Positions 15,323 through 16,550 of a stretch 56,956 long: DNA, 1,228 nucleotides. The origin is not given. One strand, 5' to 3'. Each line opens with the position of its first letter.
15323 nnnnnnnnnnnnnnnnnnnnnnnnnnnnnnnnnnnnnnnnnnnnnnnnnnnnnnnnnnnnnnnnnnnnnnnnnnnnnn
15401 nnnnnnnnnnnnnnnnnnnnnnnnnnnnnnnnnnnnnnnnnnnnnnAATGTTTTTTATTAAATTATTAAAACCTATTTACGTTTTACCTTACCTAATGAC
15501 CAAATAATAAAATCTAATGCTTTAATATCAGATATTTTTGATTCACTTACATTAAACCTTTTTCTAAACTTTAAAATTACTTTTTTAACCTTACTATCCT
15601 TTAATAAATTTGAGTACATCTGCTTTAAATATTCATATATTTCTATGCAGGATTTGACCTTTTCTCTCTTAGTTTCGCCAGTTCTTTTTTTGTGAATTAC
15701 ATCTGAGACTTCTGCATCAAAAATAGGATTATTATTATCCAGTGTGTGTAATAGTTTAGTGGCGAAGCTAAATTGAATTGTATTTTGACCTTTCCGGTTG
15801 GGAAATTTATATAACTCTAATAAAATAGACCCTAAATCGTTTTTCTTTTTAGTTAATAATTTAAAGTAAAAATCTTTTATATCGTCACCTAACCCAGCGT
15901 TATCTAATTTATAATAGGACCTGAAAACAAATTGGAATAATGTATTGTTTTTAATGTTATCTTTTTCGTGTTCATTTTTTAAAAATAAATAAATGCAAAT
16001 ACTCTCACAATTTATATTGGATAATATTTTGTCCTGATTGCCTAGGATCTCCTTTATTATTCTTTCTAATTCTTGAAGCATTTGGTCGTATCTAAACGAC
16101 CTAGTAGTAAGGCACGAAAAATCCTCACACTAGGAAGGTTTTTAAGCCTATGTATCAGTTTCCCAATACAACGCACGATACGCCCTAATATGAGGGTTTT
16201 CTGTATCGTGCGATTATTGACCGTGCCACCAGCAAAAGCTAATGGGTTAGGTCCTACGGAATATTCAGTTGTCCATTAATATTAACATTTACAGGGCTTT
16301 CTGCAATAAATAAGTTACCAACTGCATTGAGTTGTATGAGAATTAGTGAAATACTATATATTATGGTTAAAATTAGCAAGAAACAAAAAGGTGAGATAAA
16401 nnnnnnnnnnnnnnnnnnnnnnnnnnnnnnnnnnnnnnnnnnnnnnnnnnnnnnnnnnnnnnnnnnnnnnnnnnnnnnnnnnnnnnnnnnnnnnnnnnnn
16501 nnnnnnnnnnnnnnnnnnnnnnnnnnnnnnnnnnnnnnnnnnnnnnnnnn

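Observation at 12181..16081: Unclassified 711 aa reverse transcriptase with a large C-terminal domain and three small upstream genes: a candidate RT-based defence module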

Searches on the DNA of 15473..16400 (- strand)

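Call 16: search_rna_families(source=window, start=16000, end=16400, threshold=gathering, show_alignments=1)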
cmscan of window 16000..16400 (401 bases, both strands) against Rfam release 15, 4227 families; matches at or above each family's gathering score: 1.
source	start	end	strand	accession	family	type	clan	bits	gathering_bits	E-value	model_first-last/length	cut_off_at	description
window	16135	16253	-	RF03000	LOOT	Gene; sRNA;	-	74.9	46.4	1.8e-14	1-121/121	no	LOOT RNA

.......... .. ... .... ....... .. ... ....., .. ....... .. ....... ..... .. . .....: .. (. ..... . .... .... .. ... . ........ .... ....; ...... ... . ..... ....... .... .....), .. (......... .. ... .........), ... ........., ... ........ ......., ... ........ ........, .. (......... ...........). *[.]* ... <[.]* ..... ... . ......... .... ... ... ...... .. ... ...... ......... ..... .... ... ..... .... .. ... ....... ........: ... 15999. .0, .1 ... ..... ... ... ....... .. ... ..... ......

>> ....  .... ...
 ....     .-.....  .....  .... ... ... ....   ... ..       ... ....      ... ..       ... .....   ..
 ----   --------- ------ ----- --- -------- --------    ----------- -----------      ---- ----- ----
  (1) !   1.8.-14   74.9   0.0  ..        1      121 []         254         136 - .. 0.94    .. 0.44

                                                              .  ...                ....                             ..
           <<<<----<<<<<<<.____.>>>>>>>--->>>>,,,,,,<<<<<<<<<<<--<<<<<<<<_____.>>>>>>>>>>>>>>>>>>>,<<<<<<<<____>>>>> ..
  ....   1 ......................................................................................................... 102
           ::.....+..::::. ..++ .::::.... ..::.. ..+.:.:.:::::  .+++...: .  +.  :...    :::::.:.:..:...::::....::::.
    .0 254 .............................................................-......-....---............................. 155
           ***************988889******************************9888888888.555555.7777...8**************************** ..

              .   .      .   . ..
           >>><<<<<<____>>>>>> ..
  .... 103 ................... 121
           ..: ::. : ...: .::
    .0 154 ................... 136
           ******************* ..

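Call 41: search_rna_families(sources=[L170, L171, L172, L173], threshold=gathering)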
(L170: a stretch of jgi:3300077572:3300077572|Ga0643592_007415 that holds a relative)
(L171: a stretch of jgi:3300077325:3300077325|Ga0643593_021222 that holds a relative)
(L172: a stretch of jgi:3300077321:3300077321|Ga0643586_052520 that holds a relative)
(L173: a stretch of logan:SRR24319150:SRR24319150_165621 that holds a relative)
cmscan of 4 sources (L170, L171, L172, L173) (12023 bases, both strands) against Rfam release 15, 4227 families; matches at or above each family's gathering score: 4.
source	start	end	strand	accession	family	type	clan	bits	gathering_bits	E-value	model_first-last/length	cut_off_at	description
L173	688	805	+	RF03000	LOOT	Gene; sRNA;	-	73.5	46.4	1.2e-12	1-121/121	no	LOOT RNA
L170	3591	3708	+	RF03000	LOOT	Gene; sRNA;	-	69.8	46.4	8.6e-12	1-121/121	no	LOOT RNA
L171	600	717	+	RF03000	LOOT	Gene; sRNA;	-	69.8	46.4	8.6e-12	1-121/121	no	LOOT RNA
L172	1385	1502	+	RF03000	LOOT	Gene; sRNA;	-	69.8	46.4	8.6e-12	1-121/121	no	LOOT RNA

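Call 48: build_rna_model(alignment_id=A2, structure=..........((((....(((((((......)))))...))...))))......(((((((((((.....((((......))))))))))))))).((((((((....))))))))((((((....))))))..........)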
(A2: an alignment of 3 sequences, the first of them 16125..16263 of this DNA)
Model R1 built from alignment A2 (3 sequences, 142 columns); structure: as given.
model positions 139; base pairs 40; branch points 3; effective number of sequences 1.05; information 0.59 bits per position. Calibrated on 0.2 Mb of random sequence (short: E-values are rough).
structure used (alignment columns):
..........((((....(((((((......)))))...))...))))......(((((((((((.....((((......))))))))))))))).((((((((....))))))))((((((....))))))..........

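Call 49: search_with_rna_model(model_id=R1, sources=[L001, L002, L003, L004, L005, L006, L007, L008, L009, L010, L011, L012, L013, L014, L015, L016, L017, L018, L019, L020, L021, L022, L023, L024, L025, L026, L027, L028, L029, L030, L031, L032, L033, L034, L035, L036, L037, L038, L039, L040, L041, L042, L043, L044, L045, L046, L047, L048, L049, L050, L051, L052, L053, L054, L055, L056, L057, L058, L059, L060, L061, L062, L063, L064, L065, L066, L067, L068, L069, L070, L071, L072, L073, L074, L075, L076, L077, L078, L079, L080, L161, L162, L163, L164, L165, L166, L170, L171, L172, L173, L174, L175, L176, window], max_evalue=1)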
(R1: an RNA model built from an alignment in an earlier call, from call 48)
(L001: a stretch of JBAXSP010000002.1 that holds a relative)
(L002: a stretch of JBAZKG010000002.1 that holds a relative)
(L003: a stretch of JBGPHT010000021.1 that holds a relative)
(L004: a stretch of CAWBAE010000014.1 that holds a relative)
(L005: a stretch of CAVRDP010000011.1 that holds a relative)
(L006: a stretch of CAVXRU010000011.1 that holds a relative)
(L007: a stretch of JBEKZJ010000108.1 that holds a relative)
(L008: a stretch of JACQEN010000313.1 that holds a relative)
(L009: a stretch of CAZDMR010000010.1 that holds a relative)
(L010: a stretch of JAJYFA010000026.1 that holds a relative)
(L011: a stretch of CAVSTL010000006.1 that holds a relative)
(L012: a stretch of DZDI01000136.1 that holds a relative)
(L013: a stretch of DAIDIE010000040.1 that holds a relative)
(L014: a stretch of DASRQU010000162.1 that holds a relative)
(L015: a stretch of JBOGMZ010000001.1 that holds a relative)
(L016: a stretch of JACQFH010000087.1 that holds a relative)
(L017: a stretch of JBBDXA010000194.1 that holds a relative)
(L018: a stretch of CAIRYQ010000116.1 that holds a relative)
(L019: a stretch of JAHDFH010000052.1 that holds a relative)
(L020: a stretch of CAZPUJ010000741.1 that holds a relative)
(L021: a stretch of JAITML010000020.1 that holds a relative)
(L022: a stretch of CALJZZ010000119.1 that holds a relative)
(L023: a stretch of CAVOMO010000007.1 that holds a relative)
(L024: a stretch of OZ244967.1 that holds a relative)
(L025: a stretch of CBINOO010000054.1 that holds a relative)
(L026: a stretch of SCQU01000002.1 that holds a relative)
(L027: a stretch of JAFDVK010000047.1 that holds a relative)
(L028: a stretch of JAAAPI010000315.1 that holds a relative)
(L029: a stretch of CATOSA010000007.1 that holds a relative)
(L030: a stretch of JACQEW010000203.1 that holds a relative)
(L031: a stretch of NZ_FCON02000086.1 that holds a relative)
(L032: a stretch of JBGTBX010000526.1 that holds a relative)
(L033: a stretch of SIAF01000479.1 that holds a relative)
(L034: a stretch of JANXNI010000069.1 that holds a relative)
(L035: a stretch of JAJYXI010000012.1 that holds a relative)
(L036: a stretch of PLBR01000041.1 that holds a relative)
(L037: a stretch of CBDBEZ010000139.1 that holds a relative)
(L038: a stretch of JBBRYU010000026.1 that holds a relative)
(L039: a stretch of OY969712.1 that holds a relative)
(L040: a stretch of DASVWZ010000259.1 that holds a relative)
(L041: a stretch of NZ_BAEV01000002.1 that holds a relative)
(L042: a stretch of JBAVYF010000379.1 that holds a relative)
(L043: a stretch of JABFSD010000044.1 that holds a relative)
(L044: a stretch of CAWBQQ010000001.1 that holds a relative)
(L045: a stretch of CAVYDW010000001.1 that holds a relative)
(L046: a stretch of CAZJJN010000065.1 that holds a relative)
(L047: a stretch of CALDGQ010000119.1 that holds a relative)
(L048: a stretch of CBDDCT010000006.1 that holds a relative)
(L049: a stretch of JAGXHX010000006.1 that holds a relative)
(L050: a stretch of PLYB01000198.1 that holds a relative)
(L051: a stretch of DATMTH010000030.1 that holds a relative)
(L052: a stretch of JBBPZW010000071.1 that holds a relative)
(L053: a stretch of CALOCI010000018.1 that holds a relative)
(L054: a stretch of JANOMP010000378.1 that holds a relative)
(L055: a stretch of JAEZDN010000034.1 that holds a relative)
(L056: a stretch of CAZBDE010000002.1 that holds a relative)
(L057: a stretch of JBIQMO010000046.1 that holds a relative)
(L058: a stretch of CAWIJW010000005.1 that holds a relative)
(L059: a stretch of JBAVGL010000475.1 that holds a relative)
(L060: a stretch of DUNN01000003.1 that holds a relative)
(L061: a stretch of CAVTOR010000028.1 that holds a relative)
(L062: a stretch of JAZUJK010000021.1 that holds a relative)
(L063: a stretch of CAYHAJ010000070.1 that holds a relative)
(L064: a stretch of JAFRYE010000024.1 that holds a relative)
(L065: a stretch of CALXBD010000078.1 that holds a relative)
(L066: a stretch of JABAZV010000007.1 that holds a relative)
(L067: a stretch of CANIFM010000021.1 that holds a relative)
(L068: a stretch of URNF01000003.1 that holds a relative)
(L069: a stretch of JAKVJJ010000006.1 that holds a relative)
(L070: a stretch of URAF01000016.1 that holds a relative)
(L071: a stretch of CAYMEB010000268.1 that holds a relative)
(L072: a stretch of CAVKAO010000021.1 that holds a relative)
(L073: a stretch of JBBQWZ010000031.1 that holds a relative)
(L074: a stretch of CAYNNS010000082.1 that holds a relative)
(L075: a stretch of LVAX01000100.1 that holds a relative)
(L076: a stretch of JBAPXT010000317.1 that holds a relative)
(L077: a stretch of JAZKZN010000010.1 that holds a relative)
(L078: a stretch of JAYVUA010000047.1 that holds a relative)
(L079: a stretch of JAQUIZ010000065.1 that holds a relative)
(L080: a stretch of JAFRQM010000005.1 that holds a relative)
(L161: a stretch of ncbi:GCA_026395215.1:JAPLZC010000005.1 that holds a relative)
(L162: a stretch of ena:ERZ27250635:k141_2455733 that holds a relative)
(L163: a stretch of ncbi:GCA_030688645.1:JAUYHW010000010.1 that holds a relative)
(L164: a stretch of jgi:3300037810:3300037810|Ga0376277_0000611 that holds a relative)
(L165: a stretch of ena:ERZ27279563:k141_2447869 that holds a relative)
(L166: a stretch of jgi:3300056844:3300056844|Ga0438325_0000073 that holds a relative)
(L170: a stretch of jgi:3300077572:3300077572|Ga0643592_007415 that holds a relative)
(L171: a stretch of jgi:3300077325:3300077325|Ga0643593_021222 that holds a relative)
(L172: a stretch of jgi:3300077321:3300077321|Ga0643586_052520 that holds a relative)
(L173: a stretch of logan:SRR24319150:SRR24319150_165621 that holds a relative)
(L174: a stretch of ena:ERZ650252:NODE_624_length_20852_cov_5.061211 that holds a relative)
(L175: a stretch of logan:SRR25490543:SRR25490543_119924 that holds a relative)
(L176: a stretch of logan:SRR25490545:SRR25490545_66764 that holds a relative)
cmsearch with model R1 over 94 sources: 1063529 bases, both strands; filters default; matches with E-value up to 1: 6.
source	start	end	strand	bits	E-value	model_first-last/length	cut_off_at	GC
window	16125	16263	-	161.7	5.8e-37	1-139/139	no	0.44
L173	678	815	+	157.7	5.7e-36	1-139/139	no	0.43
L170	3581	3718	+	124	1.1e-27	1-139/139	no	0.39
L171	590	727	+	124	1.1e-27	1-139/139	no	0.39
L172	1375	1512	+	124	1.1e-27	1-139/139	no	0.39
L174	821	961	+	62.5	1.5e-12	1-139/139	no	0.5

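Call 50: search_with_rna_model(model_id=R1, sources=[L081, L082, L083, L084, L085, L086, L087, L088, L089, L090, L091, L092, L093, L094, L095, L096, L097, L098, L099, L100, L101, L102, L103, L104, L105, L106, L107, L108, L109, L110, L111, L112, L113, L114, L115, L116, L117, L118, L119, L120, L121, L122, L123, L124, L125, L126, L127, L128, L129, L130, L131, L132, L133, L134, L135, L136, L137, L138, L139, L140, L141, L142, L143, L144, L145, L146, L147, L148, L149, L150, L151, L152, L153, L154, L155, L156, L157, L158, L159, L160], max_evalue=1)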
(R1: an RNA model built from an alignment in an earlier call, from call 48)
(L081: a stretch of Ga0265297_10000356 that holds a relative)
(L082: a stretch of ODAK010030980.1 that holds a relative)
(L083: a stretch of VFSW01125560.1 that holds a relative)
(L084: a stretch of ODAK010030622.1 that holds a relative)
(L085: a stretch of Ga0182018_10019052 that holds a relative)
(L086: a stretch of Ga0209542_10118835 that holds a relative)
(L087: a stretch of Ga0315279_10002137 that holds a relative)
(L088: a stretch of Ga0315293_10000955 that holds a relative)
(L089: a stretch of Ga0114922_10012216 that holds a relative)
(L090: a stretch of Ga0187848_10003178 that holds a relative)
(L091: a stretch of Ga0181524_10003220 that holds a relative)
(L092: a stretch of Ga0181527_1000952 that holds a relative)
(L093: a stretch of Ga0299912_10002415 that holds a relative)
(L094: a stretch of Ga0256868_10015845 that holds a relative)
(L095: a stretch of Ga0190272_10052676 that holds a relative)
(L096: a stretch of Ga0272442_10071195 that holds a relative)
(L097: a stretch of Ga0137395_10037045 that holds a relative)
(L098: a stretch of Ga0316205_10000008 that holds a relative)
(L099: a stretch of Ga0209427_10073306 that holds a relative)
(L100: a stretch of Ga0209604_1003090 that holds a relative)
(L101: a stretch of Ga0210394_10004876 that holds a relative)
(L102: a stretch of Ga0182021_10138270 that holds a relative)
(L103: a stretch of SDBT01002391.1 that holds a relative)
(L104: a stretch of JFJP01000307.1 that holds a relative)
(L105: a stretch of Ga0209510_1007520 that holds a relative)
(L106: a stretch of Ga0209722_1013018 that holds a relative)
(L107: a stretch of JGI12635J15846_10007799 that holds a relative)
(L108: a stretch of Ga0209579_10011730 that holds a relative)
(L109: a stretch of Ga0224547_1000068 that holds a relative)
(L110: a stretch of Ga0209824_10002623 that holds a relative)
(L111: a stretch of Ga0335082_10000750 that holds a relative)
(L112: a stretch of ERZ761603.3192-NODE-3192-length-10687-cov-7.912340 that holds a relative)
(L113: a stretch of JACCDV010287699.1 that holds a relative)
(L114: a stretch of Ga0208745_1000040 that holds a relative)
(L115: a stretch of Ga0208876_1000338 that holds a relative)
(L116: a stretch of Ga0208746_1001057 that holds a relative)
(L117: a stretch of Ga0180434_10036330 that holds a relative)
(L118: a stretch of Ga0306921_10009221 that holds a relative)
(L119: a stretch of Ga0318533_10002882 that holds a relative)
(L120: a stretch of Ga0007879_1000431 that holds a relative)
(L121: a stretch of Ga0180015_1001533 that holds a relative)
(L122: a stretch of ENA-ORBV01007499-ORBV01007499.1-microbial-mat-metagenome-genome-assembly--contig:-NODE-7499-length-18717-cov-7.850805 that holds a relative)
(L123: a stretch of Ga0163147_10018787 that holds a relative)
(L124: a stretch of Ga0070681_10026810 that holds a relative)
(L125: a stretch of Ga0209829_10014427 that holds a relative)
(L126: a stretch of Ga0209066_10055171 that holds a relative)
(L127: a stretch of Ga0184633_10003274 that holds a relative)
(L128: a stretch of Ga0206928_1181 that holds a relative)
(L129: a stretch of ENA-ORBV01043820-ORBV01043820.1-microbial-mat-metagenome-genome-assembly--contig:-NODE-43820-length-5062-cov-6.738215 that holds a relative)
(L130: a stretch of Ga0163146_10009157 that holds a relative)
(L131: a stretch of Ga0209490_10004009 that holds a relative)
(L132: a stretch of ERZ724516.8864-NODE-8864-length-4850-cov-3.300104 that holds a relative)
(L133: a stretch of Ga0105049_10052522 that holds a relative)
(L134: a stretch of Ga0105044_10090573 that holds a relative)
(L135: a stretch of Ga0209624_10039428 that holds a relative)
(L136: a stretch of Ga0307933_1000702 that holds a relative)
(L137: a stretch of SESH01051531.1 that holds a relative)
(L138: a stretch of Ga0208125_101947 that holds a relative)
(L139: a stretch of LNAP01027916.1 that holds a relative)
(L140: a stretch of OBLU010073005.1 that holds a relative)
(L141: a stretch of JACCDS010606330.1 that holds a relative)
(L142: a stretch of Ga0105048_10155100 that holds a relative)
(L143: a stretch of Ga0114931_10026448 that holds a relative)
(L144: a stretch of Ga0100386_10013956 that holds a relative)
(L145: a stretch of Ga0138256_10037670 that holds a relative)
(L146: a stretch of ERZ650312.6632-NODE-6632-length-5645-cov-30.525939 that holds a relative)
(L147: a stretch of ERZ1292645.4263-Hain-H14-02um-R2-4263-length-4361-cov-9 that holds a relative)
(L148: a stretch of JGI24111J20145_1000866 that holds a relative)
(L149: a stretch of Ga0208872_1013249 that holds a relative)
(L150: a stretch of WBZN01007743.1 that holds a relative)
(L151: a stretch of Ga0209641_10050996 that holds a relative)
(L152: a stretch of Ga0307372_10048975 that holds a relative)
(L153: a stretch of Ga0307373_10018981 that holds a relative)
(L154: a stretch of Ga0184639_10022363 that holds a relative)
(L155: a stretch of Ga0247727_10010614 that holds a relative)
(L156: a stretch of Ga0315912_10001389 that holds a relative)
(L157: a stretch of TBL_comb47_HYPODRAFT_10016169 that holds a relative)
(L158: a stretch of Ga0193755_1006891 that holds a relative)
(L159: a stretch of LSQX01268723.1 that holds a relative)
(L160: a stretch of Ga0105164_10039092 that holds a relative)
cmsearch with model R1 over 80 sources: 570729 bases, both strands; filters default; matches with E-value up to 1: 0.
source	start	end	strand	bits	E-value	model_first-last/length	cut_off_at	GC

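Call 64: search_with_rna_model(model_id=R1, sources=[L177, L178, L179, L167, L168, L169], max_evalue=1)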
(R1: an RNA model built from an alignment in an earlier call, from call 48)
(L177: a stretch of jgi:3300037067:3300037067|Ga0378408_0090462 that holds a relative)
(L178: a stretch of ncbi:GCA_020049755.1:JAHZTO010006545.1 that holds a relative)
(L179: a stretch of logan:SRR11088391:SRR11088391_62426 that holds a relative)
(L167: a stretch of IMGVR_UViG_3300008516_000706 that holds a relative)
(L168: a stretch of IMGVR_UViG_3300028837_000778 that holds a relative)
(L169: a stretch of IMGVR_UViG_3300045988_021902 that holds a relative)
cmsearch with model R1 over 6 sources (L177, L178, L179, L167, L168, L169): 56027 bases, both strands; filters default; matches with E-value up to 1: 3.
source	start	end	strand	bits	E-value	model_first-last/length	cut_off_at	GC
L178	10681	10820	+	45.1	1.4e-09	1-139/139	no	0.44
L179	4354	4493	+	45.1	1.4e-09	1-139/139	no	0.44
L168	4394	4427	+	11.1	0.32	12-44/139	no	0.62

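Call 69: search_with_rna_model(model_id=R1, sources=[L180, L181, L182, L183, L184, L185, L186, L187, L188, L189, L190, L191, L192, L193, L194, L195, L196, L197, L198, L199, L200, L201, L202, L203, L204, L205, L206, L207, L208, L209], max_evalue=1)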
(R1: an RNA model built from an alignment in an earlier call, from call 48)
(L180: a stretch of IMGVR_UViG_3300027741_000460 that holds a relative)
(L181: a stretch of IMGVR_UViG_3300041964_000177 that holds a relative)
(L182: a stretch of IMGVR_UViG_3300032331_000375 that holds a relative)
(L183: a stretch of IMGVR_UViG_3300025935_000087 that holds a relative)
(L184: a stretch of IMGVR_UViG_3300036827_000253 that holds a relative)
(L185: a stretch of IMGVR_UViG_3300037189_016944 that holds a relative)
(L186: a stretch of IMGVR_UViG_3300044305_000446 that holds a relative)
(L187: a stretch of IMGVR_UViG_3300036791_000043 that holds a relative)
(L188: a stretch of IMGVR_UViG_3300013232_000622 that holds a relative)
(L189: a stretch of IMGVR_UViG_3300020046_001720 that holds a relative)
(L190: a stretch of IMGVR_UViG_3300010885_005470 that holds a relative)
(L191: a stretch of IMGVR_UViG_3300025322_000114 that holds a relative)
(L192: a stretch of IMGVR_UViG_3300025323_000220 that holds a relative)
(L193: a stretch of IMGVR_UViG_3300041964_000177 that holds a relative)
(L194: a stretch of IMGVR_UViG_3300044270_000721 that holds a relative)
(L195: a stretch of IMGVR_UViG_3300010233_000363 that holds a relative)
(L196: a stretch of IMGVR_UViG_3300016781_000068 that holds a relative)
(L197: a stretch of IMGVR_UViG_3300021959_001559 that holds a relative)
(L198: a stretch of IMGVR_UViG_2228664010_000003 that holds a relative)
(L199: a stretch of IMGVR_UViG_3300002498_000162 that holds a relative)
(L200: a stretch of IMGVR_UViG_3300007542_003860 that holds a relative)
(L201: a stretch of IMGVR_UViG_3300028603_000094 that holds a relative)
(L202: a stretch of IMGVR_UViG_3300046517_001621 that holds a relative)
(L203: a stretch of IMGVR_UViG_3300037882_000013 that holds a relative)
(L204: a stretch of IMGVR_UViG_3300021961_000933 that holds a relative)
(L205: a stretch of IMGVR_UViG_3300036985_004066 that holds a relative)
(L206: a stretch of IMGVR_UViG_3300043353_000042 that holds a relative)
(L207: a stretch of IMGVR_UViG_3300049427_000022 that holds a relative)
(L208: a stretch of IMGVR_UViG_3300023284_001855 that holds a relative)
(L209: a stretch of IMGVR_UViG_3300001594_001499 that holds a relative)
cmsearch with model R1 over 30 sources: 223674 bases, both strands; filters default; matches with E-value up to 1: 6.
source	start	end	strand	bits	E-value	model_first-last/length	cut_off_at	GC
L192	2006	2142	-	92.4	1.3e-20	1-139/139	no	0.55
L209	671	812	+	72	1.4e-15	1-139/139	no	0.39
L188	1495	1634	+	64.8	8.1e-14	1-139/139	no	0.48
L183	5841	5966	-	48.6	8e-10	1-139/139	no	0.44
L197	9404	9519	+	11.9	0.83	1-139/139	no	0.41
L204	3603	3718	-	11.9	0.83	1-139/139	no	0.41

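Call 109: search_with_rna_model(model_id=R1, sources=[window, L170, L173, L174, L178, L183, L188, L192, L209], max_evalue=0.000001, make_alignment=true)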
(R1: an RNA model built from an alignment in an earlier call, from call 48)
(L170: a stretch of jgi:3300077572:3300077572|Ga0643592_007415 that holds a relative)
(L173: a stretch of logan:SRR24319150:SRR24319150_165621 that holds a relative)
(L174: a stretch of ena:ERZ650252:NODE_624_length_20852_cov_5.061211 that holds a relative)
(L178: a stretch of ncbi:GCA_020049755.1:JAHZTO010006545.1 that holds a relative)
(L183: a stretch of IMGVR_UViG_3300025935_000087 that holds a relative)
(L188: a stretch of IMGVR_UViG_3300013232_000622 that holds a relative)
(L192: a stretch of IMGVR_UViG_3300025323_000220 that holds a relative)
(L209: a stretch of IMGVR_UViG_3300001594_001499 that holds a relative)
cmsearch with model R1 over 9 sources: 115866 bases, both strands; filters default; matches with E-value up to 0.000001: 9.
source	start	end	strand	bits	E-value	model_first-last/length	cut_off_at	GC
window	16125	16263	-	161.7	6.3e-38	1-139/139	no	0.44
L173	678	815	+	157.7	6.2e-37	1-139/139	no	0.43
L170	3581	3718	+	124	1.2e-28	1-139/139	no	0.39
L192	2006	2142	-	92.4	6.8e-21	1-139/139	no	0.55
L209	671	812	+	72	7e-16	1-139/139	no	0.39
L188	1495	1634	+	64.8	4.2e-14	1-139/139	no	0.48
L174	821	961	+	62.5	1.6e-13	1-139/139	no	0.5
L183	5841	5966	-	48.6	4.1e-10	1-139/139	no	0.44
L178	10681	10820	+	45.1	2.9e-09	1-139/139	no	0.44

Alignment A7: 9 matches aligned to the model, 155 columns, each read 5' to 3' on its own strand. Consensus structure (alignment columns), stored with it:
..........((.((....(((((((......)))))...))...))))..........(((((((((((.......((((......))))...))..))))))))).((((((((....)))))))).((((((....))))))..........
